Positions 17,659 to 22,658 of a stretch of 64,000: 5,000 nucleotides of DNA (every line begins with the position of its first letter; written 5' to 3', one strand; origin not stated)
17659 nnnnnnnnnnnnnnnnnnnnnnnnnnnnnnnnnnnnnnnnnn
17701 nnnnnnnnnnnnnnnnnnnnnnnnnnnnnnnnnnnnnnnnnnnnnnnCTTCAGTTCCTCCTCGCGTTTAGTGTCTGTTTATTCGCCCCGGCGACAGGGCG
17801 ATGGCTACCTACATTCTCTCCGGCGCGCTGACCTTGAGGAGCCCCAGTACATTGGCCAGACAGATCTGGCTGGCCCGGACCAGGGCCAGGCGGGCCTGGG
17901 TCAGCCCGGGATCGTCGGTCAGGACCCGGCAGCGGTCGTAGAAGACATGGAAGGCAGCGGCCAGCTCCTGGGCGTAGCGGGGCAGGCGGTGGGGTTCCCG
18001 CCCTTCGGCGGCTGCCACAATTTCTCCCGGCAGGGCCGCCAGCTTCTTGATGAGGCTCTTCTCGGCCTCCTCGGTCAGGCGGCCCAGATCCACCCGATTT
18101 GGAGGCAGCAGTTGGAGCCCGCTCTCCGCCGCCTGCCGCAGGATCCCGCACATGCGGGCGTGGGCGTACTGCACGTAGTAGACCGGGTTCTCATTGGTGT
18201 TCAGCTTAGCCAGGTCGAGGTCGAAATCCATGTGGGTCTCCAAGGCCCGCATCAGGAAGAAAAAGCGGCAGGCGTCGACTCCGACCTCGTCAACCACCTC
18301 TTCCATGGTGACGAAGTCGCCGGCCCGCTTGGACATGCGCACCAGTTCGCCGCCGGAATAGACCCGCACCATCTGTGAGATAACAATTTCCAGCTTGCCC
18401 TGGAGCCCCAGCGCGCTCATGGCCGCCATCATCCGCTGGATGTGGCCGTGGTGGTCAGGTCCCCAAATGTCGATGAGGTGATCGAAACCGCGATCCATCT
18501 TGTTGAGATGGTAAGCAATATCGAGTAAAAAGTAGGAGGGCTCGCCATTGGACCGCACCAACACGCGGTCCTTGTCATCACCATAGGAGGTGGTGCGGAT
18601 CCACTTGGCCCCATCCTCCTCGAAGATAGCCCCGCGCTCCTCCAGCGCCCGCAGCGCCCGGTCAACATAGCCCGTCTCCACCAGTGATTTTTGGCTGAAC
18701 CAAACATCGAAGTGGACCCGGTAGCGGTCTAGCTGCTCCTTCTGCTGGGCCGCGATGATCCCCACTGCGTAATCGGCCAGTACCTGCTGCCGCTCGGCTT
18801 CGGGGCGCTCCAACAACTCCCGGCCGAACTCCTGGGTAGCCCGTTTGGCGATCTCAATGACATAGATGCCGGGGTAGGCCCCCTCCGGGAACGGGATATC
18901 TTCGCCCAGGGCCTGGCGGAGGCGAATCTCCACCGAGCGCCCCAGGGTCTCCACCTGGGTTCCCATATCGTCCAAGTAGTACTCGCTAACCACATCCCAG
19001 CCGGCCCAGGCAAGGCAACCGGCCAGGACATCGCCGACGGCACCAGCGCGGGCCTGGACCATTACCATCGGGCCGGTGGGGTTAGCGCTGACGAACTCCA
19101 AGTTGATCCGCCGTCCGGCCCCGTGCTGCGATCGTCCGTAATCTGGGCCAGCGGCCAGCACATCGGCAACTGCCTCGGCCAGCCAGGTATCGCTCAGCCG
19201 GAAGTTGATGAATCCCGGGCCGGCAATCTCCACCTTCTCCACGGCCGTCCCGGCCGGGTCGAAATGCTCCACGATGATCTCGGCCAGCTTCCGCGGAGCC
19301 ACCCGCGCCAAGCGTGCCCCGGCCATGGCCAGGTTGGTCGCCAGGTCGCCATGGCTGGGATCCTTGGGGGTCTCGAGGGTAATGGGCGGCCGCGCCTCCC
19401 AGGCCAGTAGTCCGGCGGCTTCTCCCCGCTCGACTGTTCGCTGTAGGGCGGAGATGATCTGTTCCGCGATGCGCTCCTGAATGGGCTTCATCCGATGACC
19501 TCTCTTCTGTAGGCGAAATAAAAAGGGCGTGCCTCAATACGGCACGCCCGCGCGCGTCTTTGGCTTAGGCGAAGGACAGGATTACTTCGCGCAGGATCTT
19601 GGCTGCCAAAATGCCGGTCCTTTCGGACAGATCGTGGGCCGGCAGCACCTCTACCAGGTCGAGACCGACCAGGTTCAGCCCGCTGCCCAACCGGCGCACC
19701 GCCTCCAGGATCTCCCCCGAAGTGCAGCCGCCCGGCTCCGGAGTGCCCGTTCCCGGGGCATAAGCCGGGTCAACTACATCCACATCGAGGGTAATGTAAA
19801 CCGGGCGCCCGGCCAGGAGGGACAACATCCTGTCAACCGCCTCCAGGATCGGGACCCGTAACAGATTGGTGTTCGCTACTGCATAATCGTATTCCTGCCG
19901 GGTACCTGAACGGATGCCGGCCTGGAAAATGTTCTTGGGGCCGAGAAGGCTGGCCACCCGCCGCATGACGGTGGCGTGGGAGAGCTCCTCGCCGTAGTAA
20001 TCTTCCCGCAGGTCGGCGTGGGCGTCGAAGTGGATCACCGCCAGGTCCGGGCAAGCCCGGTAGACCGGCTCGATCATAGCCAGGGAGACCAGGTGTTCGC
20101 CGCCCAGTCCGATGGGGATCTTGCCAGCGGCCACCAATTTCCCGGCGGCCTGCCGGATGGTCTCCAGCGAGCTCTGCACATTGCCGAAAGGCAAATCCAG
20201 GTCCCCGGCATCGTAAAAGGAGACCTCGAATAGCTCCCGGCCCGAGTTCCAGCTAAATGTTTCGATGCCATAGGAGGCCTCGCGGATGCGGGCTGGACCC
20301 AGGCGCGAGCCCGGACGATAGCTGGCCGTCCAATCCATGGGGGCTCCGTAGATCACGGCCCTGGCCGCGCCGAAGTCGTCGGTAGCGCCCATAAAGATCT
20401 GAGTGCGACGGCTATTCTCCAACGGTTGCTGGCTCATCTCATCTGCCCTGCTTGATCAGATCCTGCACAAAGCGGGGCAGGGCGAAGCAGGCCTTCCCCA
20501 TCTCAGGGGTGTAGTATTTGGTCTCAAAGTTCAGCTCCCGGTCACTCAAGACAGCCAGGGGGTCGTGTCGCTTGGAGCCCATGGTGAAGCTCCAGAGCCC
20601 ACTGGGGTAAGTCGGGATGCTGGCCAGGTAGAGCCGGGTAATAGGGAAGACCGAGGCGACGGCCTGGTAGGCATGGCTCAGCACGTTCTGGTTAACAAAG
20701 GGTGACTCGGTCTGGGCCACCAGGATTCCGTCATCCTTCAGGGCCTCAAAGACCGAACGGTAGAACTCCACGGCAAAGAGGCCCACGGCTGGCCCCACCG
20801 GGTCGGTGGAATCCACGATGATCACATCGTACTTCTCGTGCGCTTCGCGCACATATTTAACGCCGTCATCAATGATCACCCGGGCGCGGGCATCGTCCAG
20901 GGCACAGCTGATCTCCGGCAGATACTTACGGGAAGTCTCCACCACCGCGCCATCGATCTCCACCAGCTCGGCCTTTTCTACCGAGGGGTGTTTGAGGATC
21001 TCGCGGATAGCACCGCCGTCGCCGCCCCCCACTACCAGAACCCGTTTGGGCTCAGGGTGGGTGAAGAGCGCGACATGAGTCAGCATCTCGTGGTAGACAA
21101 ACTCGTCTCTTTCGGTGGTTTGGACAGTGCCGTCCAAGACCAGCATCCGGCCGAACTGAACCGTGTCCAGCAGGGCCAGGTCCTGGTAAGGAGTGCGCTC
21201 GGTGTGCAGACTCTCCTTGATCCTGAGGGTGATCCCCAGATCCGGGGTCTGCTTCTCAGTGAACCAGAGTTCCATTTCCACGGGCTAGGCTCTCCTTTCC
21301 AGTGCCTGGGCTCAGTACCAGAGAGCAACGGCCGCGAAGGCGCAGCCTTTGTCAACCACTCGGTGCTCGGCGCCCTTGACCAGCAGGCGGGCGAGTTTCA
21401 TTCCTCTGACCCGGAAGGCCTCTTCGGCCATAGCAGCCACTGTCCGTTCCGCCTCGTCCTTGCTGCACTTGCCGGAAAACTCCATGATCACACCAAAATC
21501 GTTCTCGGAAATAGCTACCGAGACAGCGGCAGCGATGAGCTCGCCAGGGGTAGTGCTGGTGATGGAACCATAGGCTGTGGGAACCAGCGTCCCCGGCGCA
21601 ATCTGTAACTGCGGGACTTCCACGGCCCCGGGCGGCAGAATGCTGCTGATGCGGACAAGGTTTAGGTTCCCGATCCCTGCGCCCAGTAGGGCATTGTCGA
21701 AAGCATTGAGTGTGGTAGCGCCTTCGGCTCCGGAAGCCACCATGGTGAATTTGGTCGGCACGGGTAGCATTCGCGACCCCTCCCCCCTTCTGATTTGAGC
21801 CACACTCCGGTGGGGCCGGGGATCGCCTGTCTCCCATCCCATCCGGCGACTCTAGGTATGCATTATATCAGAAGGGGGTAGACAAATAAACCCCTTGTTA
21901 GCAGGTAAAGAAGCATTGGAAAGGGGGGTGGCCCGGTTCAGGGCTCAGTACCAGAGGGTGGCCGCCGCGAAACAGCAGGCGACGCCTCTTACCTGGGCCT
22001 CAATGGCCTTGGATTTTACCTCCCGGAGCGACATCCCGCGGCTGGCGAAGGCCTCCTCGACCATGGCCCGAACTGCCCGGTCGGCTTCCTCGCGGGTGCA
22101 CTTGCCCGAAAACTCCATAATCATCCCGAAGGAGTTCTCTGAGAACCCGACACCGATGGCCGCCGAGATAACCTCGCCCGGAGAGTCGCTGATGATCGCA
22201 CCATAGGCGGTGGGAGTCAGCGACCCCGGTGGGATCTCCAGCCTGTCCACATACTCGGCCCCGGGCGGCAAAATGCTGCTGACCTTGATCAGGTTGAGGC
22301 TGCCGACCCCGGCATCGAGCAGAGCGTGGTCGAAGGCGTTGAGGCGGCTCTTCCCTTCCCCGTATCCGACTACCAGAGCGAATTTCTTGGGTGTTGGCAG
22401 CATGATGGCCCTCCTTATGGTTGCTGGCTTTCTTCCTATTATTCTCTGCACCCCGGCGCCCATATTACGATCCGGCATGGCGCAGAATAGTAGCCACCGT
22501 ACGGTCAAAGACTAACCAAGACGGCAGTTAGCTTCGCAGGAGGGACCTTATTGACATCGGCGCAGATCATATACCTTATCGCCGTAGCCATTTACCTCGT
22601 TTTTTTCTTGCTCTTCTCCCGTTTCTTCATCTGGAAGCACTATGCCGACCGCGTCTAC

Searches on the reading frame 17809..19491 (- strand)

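Call 33: search_protein_families(library=pfam, proteins=[window:17809-19491:-], max_evalue=0.00001)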
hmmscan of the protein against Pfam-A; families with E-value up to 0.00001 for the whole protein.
window:17809-19491:- (560 aa): 3 families
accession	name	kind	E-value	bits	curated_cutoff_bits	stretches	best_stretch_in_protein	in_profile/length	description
PF05746.21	DALR_1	-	4.6e-32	111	22.3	1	440-560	1-117/117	DALR anticodon binding domain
PF03485.21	Arg_tRNA_synt_N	-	2e-21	76.8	21.5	1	8-99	3-85/85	Arginyl tRNA synthetase N terminal domain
PF00750.26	tRNA-synt_1d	-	1.3e-13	51.1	23.3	1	109-403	3-298/349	tRNA synthetases class I (R), catalytic domain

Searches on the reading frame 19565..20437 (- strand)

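Call 33: search_protein_families(library=pfam, proteins=[window:19565-20437:-], max_evalue=0.00001)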
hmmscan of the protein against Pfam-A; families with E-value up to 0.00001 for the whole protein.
window:19565-20437:- (290 aa): 1 family
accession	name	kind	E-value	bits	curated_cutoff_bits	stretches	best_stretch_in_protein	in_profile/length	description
PF00491.26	Arginase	-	1.3e-80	271.3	22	1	26-286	2-278/280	Arginase family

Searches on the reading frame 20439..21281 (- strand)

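Call 33: search_protein_families(library=pfam, proteins=[window:20439-21281:-], max_evalue=0.00001)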
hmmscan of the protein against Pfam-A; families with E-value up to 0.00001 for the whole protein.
window:20439-21281:- (280 aa): 2 families
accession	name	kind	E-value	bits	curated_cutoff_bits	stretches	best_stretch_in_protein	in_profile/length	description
PF01564.23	Spermine_synth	-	4.5e-69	232.1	22.9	1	60-238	1-179/186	Spermine/spermidine synthase domain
PF17284.7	Spermine_synt_N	-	7.8e-20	71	22.1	1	5-57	1-53/53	Spermidine synthase tetramerisation domain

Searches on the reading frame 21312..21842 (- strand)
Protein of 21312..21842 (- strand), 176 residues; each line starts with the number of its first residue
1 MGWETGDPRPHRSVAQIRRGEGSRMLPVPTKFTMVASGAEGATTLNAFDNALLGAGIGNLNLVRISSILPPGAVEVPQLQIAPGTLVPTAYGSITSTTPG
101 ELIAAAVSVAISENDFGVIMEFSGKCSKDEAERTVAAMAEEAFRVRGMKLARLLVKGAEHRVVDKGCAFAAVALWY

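Call 33: search_protein_families(library=pfam, proteins=[window:21312-21842:-], max_evalue=0.00001)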
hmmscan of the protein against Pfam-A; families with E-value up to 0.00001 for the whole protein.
window:21312-21842:- (176 aa): 1 family
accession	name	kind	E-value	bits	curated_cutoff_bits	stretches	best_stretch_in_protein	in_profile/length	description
PF01862.21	PvlArgDC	-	4.7e-43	147.3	22.7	1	28-175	1-161/161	Pyruvoyl-dependent arginine decarboxylase (PvlArgDC)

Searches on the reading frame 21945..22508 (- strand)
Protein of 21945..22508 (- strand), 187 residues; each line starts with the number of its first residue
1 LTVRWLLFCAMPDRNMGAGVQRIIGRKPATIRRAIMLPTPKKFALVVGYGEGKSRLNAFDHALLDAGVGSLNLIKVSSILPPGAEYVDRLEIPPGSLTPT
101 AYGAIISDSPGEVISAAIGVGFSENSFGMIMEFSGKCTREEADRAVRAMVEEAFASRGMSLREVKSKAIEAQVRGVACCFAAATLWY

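Call 33: search_protein_families(library=pfam, proteins=[window:21945-22508:-], max_evalue=0.00001)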
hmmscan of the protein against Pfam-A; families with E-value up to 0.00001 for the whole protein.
window:21945-22508:- (187 aa): 1 family
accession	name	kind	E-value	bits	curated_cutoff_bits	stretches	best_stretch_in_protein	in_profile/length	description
PF01862.21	PvlArgDC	-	2.5e-46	157.9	22.7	1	39-186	1-161/161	Pyruvoyl-dependent arginine decarboxylase (PvlArgDC)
